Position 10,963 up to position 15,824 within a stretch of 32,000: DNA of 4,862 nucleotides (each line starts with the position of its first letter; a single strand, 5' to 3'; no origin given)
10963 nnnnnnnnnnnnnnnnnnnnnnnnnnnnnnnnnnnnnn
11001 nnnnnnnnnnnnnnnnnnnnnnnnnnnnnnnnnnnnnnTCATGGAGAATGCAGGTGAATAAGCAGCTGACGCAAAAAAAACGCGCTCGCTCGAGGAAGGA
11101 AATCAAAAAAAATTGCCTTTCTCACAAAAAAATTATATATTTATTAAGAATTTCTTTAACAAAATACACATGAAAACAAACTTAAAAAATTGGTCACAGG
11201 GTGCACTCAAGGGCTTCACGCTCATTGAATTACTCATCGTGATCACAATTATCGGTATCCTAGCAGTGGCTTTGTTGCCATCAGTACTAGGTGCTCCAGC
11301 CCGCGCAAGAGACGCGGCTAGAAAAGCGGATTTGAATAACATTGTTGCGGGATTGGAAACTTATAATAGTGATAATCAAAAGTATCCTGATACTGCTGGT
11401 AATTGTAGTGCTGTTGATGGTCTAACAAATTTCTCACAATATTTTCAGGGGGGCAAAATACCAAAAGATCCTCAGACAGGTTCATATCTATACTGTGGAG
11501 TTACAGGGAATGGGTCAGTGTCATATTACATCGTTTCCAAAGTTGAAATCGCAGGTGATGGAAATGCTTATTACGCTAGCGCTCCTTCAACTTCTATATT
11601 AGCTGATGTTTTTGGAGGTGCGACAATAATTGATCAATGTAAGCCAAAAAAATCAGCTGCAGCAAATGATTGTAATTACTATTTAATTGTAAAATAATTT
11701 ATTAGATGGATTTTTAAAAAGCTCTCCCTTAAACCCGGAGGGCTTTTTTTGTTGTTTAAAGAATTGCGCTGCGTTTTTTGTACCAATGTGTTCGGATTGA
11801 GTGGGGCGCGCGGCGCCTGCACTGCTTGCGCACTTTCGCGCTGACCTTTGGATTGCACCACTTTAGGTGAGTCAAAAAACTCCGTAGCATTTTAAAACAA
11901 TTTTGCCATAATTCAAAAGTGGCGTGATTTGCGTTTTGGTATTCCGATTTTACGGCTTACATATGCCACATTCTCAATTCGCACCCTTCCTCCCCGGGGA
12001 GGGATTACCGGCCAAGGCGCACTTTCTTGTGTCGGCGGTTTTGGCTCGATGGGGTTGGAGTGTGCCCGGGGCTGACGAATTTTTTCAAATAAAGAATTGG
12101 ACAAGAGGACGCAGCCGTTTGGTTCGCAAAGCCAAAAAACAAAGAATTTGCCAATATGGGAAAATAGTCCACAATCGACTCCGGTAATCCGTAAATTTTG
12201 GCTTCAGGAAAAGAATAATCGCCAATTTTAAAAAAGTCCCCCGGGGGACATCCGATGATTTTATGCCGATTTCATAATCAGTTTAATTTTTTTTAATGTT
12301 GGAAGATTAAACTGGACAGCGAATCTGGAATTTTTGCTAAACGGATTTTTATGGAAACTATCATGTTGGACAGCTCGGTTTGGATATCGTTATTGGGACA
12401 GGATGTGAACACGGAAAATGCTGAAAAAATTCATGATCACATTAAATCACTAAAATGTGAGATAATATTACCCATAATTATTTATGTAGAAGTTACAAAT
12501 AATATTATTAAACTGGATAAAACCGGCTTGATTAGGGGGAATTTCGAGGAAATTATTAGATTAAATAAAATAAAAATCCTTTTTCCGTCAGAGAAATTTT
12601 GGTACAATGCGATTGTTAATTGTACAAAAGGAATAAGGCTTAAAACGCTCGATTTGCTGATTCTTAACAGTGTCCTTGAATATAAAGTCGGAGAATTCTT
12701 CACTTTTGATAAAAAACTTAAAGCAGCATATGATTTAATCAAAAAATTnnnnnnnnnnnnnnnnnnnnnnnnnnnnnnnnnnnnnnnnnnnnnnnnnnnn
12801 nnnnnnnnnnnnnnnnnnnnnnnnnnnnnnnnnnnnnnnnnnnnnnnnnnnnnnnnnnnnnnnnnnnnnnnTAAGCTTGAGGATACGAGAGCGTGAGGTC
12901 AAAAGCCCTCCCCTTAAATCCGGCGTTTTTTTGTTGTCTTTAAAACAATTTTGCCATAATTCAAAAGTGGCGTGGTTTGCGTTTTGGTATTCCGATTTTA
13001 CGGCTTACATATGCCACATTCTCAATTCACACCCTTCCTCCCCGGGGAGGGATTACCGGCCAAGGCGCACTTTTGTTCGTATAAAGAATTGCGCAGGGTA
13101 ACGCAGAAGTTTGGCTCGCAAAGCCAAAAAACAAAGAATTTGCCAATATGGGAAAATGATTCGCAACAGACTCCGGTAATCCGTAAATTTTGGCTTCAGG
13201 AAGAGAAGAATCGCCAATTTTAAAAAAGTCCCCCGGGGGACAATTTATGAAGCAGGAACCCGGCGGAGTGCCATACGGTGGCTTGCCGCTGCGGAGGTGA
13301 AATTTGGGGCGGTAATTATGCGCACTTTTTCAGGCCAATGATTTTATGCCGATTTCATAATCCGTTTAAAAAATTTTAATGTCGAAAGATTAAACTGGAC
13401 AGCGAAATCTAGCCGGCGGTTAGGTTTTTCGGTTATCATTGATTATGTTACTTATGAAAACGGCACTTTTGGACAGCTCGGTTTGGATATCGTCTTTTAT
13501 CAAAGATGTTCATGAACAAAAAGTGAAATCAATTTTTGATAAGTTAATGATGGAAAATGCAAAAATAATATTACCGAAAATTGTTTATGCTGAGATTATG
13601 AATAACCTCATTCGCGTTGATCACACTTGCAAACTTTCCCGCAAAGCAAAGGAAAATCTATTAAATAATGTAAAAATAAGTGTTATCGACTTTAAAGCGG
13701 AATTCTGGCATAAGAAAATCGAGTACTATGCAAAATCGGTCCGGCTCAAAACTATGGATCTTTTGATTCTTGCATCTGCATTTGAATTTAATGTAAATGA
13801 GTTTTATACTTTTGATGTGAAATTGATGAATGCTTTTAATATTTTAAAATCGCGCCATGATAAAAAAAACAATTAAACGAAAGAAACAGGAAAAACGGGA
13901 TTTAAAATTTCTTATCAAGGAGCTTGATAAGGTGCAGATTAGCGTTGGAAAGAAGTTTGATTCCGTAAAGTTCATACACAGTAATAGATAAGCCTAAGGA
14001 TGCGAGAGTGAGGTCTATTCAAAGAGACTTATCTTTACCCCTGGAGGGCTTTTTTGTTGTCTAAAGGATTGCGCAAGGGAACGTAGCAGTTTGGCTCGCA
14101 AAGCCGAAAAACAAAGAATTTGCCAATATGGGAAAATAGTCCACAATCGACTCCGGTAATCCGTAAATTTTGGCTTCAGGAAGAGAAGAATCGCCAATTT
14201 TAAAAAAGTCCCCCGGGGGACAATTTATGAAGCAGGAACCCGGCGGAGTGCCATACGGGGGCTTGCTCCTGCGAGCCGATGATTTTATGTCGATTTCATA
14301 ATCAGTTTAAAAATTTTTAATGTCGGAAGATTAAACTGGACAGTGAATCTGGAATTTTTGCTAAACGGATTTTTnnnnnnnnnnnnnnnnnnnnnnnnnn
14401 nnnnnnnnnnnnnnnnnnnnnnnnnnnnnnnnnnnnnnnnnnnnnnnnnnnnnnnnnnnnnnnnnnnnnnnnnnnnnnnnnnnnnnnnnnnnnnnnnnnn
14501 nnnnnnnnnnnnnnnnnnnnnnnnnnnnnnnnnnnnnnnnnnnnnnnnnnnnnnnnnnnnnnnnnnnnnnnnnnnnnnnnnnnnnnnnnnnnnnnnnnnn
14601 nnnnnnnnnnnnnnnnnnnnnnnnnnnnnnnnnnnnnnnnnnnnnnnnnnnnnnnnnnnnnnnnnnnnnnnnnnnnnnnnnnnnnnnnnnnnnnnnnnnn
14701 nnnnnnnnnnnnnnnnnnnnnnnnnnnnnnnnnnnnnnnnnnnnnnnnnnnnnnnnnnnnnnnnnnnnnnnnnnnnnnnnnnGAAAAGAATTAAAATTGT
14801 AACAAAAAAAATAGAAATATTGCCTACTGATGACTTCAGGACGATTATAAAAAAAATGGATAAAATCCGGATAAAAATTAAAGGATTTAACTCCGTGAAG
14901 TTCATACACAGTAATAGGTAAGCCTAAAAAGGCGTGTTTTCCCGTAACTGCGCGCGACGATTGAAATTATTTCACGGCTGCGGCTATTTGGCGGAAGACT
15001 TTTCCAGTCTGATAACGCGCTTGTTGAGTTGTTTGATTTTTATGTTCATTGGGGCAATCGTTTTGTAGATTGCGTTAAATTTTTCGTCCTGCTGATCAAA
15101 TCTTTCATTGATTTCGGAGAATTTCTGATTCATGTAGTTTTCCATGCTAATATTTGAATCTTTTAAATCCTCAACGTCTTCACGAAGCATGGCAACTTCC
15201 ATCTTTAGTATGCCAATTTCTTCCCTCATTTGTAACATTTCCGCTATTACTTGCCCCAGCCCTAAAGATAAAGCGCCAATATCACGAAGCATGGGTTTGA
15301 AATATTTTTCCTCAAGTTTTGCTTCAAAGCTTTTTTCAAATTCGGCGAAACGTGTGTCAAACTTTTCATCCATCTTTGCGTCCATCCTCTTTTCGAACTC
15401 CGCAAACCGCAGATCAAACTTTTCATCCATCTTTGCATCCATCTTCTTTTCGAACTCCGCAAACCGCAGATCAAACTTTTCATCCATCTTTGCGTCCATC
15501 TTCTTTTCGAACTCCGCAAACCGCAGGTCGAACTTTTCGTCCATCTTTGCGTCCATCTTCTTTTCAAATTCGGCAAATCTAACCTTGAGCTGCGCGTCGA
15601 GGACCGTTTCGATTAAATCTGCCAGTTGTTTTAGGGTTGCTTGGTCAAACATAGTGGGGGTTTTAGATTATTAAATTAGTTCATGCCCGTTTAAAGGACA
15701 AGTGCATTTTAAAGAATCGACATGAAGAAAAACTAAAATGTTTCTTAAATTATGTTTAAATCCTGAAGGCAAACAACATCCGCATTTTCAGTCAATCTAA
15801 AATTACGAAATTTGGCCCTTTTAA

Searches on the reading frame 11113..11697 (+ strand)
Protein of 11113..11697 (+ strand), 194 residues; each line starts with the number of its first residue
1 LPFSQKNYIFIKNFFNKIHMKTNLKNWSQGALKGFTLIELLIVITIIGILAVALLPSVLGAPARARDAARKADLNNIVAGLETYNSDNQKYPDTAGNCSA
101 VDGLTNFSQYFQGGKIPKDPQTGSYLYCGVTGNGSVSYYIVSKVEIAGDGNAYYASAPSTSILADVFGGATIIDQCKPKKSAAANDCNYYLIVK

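Call 7: search_protein_families(library=pfam, proteins=[window:11113-11697:+], max_evalue=0.01)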
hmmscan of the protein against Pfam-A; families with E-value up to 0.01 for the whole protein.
window:11113-11697:+ (194 aa): 2 families
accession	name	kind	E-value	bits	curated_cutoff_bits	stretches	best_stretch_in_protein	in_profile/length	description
PF07963.17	N_methyl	-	7.1e-07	29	21.2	1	33-55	5-27/27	Prokaryotic N-terminal methylation motif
PF08334.16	T2SSG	-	1.2e-05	25.7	21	1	58-134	2-83/108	Type II secretion system (T2SS), protein G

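Call 66: search_protein_families(library=ncbifam, proteins=[window:11113-11697:+], max_evalue=0.1)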
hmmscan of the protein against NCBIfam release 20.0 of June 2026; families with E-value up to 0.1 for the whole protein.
window:11113-11697:+ (194 aa): 14 families
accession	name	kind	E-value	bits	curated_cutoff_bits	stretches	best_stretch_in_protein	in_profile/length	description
TIGR01710.1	typeII_sec_gspG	equivalog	1.5e-15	57.4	88.85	1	33-147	1-121/134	type II secretion system major pseudopilin GspG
NF041775.1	typeIV_PilA_Myxo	equivalog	8.5e-10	39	400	1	33-100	11-78/214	type IV pilin protein PilA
NF040999.1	pilin_ComGC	equivalog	5.7e-08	32.8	75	1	33-94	2-63/84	competence type IV pilus major pilin ComGC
TIGR02532.1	IV_pilin_GFxxxE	domain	1.3e-07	31.1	16.3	1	33-55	2-24/24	prepilin-type N-terminal cleavage/methylation domain-containing protein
TIGR01708.2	typeII_sec_gspH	equivalog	2.5e-06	27.6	80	1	33-60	2-29/169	type II secretion system minor pseudopilin GspH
NF007862.0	PRK10574.1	equivalog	7.5e-05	22.9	138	1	33-58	5-30/145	prepilin peptidase-dependent pilin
NF041013.1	T4P_ComGE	equivalog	7.6e-05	22.7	49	1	32-70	3-41/83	competence type IV pilus minor pilin ComGE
TIGR01707.1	gspI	equivalog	0.0054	17.2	44.35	1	34-60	1-27/101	type II secretion system minor pseudopilin GspI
NF007800.0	PRK10506.1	equivalog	0.007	16.2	158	1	32-52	8-28/163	prepilin peptidase-dependent protein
NF040982.1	ComGD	equivalog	0.0083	16.5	70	1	33-56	2-25/139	competence type IV pilus minor pilin ComGD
TIGR01711.1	gspJ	equivalog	0.016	15.1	64.85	1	33-55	1-23/192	type II secretion system minor pseudopilin GspJ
TIGR02596.1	TIGR02596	subfamily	0.018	15.1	70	1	35-53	1-19/196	Verru_Chthon cassette protein D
NF038303.1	EPS_HpsB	equivalog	0.061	13.3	150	1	33-58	3-28/211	hormogonium polysaccharide secretion pseudopilin HpsB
TIGR02599.1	TIGR02599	subfamily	0.065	12.5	256.5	1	34-59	1-25/361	Verru_Chthon cassette protein C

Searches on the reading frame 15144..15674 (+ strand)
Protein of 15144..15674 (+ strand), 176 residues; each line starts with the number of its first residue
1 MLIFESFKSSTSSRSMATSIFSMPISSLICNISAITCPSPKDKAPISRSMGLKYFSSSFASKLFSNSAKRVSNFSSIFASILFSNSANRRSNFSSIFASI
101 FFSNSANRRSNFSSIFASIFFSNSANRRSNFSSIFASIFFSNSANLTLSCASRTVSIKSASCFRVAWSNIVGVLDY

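Call 41: search_protein_families(library=pfam, proteins=[window:15144-15674:+], max_evalue=0.5)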
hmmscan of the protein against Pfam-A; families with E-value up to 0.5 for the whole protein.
window:15144-15674:+ (176 aa): 2 families
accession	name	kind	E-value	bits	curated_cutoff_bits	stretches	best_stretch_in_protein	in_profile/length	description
PF24700.1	Vein_beta-barrel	-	0.1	13.1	27.7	0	115-134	15-34/122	Vein beta-barrel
PF13536.12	EmrE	-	0.15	12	25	1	8-81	149-221/263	Putative multidrug resistance efflux transporter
